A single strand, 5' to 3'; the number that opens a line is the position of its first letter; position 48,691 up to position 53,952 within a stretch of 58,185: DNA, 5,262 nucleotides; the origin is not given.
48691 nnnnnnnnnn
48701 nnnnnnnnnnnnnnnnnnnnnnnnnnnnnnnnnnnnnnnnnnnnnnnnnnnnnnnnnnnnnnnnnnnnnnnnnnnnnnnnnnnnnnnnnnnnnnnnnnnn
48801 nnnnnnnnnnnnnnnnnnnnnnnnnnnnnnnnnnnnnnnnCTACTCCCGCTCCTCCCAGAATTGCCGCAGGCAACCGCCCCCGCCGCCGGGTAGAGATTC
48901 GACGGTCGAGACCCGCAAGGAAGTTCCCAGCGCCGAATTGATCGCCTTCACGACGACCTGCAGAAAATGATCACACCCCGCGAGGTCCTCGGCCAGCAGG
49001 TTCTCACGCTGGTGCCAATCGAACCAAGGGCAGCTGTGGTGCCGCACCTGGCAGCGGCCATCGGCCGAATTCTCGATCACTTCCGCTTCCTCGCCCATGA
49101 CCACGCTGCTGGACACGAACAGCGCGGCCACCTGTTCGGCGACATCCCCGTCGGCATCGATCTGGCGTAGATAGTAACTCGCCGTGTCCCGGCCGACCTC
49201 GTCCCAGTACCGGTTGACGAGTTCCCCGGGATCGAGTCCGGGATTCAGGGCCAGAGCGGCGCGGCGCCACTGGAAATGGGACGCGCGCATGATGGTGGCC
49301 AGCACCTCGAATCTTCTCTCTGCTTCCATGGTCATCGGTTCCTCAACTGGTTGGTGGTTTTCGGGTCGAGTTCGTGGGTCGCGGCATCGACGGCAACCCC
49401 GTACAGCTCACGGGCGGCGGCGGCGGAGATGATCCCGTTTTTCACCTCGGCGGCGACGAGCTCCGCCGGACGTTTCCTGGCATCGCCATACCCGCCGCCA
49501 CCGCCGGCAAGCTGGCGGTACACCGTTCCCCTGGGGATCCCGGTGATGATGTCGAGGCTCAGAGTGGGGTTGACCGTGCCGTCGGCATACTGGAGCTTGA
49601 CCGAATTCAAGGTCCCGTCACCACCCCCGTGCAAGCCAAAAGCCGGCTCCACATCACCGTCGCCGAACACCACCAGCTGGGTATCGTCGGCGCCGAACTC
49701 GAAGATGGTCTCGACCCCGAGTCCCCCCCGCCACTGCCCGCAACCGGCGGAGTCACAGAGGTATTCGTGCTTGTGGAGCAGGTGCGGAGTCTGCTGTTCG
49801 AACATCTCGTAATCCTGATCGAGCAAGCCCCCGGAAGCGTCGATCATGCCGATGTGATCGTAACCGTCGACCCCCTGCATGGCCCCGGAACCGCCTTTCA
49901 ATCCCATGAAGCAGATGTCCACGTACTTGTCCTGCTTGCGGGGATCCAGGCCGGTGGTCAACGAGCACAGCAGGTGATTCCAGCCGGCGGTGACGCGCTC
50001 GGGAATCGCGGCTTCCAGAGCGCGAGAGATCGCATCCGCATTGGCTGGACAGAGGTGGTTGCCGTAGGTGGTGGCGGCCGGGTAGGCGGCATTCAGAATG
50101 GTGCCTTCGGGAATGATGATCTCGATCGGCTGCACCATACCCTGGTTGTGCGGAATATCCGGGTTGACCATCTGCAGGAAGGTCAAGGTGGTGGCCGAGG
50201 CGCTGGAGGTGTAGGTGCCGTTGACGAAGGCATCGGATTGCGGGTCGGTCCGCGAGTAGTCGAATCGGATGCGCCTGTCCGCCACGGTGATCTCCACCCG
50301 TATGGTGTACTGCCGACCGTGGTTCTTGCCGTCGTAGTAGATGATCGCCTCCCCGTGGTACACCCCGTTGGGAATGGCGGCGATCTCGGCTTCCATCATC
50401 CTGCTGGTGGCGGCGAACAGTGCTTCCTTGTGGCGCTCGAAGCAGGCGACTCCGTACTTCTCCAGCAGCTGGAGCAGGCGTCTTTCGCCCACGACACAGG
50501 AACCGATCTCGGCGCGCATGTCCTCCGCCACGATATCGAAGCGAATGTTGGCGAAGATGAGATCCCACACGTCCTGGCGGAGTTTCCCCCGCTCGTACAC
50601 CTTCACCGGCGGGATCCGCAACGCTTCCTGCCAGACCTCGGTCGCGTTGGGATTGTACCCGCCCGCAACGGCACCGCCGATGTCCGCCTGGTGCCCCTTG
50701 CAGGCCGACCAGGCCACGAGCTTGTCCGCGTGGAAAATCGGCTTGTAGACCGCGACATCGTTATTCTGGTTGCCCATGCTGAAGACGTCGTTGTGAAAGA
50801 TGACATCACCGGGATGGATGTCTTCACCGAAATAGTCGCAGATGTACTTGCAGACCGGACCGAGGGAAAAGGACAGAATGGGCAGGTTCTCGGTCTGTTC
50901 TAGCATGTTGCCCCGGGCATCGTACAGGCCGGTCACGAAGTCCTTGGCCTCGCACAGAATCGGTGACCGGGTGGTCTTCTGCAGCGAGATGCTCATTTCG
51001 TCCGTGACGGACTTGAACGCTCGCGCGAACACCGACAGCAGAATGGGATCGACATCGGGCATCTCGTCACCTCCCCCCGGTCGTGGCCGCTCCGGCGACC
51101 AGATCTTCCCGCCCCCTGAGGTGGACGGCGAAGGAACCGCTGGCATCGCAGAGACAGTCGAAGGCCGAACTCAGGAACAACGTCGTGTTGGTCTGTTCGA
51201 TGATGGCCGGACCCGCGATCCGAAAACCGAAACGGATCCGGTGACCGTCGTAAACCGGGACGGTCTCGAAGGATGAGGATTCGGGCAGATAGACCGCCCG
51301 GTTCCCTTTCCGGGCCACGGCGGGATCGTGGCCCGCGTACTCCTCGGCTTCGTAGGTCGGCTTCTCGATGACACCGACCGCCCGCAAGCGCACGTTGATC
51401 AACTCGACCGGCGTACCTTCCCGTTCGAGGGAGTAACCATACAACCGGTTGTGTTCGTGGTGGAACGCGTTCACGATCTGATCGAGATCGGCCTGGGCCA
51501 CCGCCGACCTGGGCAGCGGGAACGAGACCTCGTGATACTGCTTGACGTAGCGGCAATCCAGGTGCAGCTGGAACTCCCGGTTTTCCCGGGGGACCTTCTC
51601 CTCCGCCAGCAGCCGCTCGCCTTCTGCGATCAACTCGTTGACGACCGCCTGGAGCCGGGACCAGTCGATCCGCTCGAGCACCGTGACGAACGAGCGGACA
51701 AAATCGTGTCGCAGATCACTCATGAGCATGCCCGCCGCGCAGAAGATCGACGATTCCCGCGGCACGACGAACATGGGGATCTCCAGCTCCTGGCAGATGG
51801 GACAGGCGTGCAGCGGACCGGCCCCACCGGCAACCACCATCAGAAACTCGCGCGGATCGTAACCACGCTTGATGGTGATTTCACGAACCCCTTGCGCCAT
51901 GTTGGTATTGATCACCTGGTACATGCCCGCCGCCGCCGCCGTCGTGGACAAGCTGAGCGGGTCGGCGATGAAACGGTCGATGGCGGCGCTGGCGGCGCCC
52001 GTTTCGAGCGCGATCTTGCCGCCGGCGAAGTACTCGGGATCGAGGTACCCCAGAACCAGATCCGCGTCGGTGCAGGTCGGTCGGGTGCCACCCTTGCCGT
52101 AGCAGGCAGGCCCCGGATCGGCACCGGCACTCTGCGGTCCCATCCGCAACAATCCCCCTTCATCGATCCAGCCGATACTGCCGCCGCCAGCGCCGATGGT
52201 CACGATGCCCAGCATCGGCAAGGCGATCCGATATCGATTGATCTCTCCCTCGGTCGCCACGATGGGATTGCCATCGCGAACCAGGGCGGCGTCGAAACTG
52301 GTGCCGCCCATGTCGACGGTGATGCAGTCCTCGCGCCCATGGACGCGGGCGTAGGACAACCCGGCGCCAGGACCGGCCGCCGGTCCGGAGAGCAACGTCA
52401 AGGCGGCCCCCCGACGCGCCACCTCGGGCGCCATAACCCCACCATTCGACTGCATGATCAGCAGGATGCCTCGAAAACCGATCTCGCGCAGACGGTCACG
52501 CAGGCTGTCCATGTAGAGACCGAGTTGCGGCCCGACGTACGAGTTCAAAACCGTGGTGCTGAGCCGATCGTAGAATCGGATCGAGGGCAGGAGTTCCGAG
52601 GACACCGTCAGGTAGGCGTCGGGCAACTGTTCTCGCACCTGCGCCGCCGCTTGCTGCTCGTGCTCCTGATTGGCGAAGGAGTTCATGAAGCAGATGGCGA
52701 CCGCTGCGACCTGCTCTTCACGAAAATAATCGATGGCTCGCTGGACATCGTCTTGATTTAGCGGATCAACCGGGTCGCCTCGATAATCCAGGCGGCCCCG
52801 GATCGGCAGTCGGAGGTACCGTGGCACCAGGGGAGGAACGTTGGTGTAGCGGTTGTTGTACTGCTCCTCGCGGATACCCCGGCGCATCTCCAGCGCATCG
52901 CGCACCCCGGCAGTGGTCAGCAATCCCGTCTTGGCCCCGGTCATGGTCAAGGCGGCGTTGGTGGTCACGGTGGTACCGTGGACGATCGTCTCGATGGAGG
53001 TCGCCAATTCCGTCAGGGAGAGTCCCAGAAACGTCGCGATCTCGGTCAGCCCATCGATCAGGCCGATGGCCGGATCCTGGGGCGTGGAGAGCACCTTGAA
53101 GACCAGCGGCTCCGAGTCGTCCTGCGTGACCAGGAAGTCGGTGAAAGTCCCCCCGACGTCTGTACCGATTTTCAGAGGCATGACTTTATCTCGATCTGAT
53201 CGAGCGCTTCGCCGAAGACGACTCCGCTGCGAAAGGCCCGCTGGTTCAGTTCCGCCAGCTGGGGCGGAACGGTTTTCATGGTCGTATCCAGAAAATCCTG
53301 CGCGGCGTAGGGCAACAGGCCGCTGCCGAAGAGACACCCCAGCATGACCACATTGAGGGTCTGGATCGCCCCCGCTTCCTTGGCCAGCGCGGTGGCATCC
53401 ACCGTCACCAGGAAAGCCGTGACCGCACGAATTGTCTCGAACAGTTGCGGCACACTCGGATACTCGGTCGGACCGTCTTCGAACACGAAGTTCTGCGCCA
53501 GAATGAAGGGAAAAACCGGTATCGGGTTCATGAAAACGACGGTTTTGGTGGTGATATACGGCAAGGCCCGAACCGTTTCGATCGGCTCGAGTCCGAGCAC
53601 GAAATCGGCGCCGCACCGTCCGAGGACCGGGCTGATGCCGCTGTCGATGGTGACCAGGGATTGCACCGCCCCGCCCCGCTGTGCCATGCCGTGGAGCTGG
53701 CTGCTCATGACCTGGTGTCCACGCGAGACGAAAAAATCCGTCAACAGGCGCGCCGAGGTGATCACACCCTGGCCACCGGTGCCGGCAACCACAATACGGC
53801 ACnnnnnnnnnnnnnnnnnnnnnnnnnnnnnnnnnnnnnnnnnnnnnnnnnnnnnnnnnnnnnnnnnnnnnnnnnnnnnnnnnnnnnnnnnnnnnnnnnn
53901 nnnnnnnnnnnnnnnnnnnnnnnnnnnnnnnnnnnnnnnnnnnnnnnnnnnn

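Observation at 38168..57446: Rewired, tryptophan-linked iaa-like cluster for anaerobic indole-ring catabolism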

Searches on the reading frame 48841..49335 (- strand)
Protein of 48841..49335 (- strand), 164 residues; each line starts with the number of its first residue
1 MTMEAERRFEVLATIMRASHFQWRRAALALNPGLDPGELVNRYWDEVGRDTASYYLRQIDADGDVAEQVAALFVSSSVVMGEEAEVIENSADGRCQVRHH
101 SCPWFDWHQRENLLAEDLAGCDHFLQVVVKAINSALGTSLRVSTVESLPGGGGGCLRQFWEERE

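Call 5: search_protein_families(library=pfam, proteins=[window:48841-49335:-])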
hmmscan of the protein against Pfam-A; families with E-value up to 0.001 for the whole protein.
window:48841-49335:- (164 aa): 1 family
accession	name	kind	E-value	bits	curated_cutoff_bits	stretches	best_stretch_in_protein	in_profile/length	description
PF14196.11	ATC_hydrolase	-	0.00045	21.5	28.1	1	35-155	24-141/145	L-2-amino-thiazoline-4-carboxylic acid hydrolase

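Call 16: search_protein_families(library=ncbifam, proteins=[window:48841-49335:-], max_evalue=0.00001)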
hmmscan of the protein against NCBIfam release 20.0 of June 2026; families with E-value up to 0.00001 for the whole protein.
window:48841-49335:- (164 aa): 0 families

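Call 45: find_homologous_proteins(query=window:48841-49335:-, max_evalue=0.001)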
Query window:48841-49335:- (164 aa): 34 proteins with E <= 0.001 among 275 candidates.
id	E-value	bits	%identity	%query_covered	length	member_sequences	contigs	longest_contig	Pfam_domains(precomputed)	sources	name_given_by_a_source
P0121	3.9e-105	367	100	99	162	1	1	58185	-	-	-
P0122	9.4e-86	304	82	98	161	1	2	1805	-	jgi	-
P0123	1.1e-78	281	76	98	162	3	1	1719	-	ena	-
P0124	1.5e-78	280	76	98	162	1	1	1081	-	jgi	jgi:hypothetical protein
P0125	1.9e-77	277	75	98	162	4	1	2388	-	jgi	jgi:hypothetical protein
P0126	2.6e-77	276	77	99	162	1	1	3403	PF14196.12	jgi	jgi:hypothetical protein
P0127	1.1e-76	274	75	98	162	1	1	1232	-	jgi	jgi:hypothetical protein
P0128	1.5e-76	274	74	98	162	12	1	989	-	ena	-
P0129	1.4e-75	271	76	98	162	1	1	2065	PF14196.12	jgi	jgi:hypothetical protein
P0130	1.8e-74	267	75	98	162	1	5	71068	-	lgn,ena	-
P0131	2.2e-74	267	73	98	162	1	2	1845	-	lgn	-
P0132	8.3e-73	262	72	96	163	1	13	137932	-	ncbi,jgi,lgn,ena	-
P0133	2.8e-70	253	71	98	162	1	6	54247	-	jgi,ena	-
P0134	1.1e-69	252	70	99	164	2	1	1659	PF14196.12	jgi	jgi:hypothetical protein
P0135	2.0e-68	247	67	96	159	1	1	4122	-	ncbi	-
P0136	3.3e-68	247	68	99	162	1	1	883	PF14196.12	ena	-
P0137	1.0e-67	245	66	98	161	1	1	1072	PF14196.12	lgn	-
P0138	6.2e-67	243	66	98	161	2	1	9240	PF14196.12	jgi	jgi:hypothetical protein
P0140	8.4e-63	229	63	98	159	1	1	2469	PF14196.12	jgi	jgi:hypothetical protein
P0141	8.5e-63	229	64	97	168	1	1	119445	PF14196.12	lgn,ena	-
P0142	5.2e-62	227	61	98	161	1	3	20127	PF14196.12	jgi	-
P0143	8.1e-62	226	64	98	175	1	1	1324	PF14196.12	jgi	jgi:hypothetical protein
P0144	1.3e-61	225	62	97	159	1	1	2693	PF14196.12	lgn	-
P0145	1.8e-61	225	64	95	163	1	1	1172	PF14196.12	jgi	jgi:hypothetical protein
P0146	2.1e-61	225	62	97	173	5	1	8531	PF14196.12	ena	-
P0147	4.9e-61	223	59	98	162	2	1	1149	PF14196.12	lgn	-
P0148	2.3e-60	221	61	98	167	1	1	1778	PF14196.12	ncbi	-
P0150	2.3e-58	215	59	98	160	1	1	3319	PF14196.12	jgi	-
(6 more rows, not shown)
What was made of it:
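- On V4R / ATC_hydrolase-like small-molecule-binding fold (p164): About half the homologs carry a precomputed PF14196 hit (call 45).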

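Call 51: predict_structure(alignment_id=A2)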
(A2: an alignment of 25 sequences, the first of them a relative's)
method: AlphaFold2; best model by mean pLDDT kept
length: 162 residues; sequences in the alignment: 25
mean_pLDDT: 93.6   pTM: 0.88
mean pLDDT of the five models: 93.6, 92.8, 92.5, 92.1, 91.2
residues with pLDDT >= 90: 142; 70-90: 17; 50-70: 3; < 50: 0
segments of 3 or more residues with pLDDT < 50: none
pLDDT, mean of each block of 10 residues (from residue 1): 85 94 94 92 96 98 98 94 97 96 94 92 98 98 84 94 67
secondary structure, 60 per line:
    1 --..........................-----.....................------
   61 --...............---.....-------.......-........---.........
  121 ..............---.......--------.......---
elements in order: H3-28 H34-54 H63-77 E81-85 E93-99 H101-108 H112-134 E138-144 E153-159

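Call 56: fold_search(model_id=the predicted structure, library=pdb)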
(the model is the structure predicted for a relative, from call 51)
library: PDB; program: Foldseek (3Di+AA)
matches with E <= 10: 386; with E <= 0.001: 12
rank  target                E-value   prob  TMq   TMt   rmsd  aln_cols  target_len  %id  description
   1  1wc9                  1.8e-04  1.00  0.56  0.57   4.9       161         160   12  The crystal structure of truncated mouse bet3p (released 2004-12-13)
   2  7b6d_G                2.2e-04  1.00  0.60  0.58   4.1       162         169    9  Drosophila melanogaster TRAPPCore (C1, C2, C2L, C3a/b, C4, C5, C6 subunits) (released 2021-06-09)
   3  2pwn                  3.4e-04  1.00  0.55  0.56   4.8       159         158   12  Crystal structure of BET3 homolog (13277653) from Mus musculus at 2.04 A resolution (released 2007-05-29)
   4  1wc8                  3.8e-04  1.00  0.56  0.56   4.9       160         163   11  The crystal structure of mouse bet3p (released 2004-12-13)
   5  6aq3_E                4.0e-04  1.00  0.60  0.58   4.5       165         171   10  Crystal structure of a trafficking protein particle complex subunit 3 from Naegleria fowleri covalently bound to palmi (released 2017-08-30)
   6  6aq3_C                5.1e-04  1.00  0.56  0.55   5.3       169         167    9  Crystal structure of a trafficking protein particle complex subunit 3 from Naegleria fowleri covalently bound to palmi (released 2017-08-30)
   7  6aq3_B                5.1e-04  1.00  0.55  0.53   5.1       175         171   11  Crystal structure of a trafficking protein particle complex subunit 3 from Naegleria fowleri covalently bound to palmi (released 2017-08-30)
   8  7yh3_B                5.4e-04  1.00  0.53  0.55   5.1       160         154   12  TRAPPC3 from Thorarchaeota SMTZ1-45 (released 2023-07-19)
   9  2j3w_E                5.7e-04  1.00  0.58  0.59   4.7       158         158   11  The crystal structure of the bet3-trs31-sedlin complex. (released 2006-11-27)
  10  6aq3_D                6.0e-04  1.00  0.53  0.51   5.2       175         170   11  Crystal structure of a trafficking protein particle complex subunit 3 from Naegleria fowleri covalently bound to palmi (released 2017-08-30)
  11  2j3w_D                6.8e-04  1.00  0.52  0.54   5.4       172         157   10  The crystal structure of the bet3-trs31-sedlin complex. (released 2006-11-27)
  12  6aq3_F                7.6e-04  1.00  0.56  0.54   5.3       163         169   10  Crystal structure of a trafficking protein particle complex subunit 3 from Naegleria fowleri covalently bound to palmi (released 2017-08-30)
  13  6aq3_A                1.1e-03  1.00  0.57  0.56   5.0       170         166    9  Crystal structure of a trafficking protein particle complex subunit 3 from Naegleria fowleri covalently bound to palmi (released 2017-08-30)
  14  1sz7                  1.1e-03  1.00  0.52  0.53   5.2       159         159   10  Crystal structure of Human Bet3 (released 2005-01-18)
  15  7u05_F                1.8e-03  1.00  0.54  0.49   4.9       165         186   12  Structure of the yeast TRAPPII-Rab11/Ypt32 complex in the closed/closed state (composite structure) (released 2022-04-27)
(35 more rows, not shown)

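Call 57: find_encoding_contigs(protein=P0121, flank=10000, max_places=3)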
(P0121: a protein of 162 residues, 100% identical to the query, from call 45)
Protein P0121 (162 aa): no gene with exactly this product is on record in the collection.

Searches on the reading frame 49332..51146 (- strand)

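Call 5: search_protein_families(library=pfam, proteins=[window:49332-51146:-])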
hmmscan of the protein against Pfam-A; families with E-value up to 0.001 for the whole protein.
window:49332-51146:- (604 aa): 1 family
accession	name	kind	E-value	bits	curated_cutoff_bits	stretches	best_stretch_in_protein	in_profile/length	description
PF02538.19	Hydantoinase_B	-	2.5e-144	482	26.8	1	33-555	1-518/519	Hydantoinase B/oxoprolinase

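Call 16: search_protein_families(library=ncbifam, proteins=[window:49332-51146:-], max_evalue=0.00001)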
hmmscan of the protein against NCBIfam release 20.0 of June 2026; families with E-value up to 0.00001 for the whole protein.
window:49332-51146:- (604 aa): 2 families
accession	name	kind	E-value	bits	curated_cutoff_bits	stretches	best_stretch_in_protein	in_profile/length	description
NF050157.1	CapLactmsBetCapB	equivalog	1.4e-129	433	1000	1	32-603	1-576/577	caprolactamase subunit beta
NF042976.1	AcphenoCarb_ApcD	equivalog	2.2e-31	108.9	1500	1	47-480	44-485/685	acetophenone carboxylase subunit delta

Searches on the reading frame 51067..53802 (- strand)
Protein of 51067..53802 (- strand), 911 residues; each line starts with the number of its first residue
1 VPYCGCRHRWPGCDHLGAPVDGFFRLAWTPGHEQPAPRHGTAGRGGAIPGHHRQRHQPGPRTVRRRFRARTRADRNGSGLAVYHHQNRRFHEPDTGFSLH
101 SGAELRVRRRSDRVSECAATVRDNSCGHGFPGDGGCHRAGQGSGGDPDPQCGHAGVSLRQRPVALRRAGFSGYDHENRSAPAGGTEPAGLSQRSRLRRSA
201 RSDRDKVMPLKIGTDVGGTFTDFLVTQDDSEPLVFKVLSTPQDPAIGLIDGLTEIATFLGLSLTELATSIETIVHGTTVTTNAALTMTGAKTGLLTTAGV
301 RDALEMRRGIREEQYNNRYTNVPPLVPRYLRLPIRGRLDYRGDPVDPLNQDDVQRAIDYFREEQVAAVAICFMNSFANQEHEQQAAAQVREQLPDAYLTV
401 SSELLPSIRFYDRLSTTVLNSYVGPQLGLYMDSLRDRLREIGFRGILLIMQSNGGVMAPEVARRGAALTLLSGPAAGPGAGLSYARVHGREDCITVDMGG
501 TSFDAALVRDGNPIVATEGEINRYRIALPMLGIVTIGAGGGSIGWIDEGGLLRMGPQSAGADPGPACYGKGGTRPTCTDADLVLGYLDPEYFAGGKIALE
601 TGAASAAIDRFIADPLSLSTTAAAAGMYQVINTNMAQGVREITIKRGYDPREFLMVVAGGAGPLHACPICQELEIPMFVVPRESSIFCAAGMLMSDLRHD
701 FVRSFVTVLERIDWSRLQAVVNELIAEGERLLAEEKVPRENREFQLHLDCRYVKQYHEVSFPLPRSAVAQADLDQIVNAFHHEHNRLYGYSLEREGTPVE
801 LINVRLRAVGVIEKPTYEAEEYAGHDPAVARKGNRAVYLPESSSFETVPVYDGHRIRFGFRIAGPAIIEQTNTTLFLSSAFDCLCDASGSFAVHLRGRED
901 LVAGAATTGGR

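Call 5: search_protein_families(library=pfam, proteins=[window:51067-53802:-])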
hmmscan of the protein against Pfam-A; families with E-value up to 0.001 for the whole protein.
window:51067-53802:- (911 aa): 3 families
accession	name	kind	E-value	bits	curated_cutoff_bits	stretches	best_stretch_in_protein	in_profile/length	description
PF01968.24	Hydantoinase_A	-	1.7e-89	300.4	22.9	1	413-700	1-290/291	Hydantoinase/oxoprolinase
PF05378.19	Hydant_A_N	-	8.9e-44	149.7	25.2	1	211-392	1-175/176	Hydantoinase/oxoprolinase N-terminal region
PF19278.4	Hydant_A_C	-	1.7e-18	67.1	21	1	716-887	13-184/193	Hydantoinase/oxoprolinase C-terminal domain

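Call 16: search_protein_families(library=ncbifam, proteins=[window:51067-53802:-], max_evalue=0.00001)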
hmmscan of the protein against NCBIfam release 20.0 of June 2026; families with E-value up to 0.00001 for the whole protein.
window:51067-53802:- (911 aa): 3 families
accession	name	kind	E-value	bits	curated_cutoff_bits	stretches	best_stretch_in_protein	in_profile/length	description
NF050156.1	CapLactmsAlpCapA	equivalog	2e-207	690.7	1000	1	211-893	2-685/689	caprolactamase subunit alpha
NF042975.2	AcphenoCarb_ApcC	equivalog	4.3e-106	355.8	1500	1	211-877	10-693/733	acetophenone carboxylase subunit gamma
NF042960.1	AcphenoCarb_ApcA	equivalog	2.3e-69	234.3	1250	1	211-889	3-651/658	acetophenone carboxylase subunit alpha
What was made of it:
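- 51067..53181 (-): iaaC ortholog: hydantoinase A-type subunit of the ATP-dependent lactam hydrolase, 704 aa. Among NCBIfam models, caprolactamase alpha scores higher than acetophenone carboxylase (call 16).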
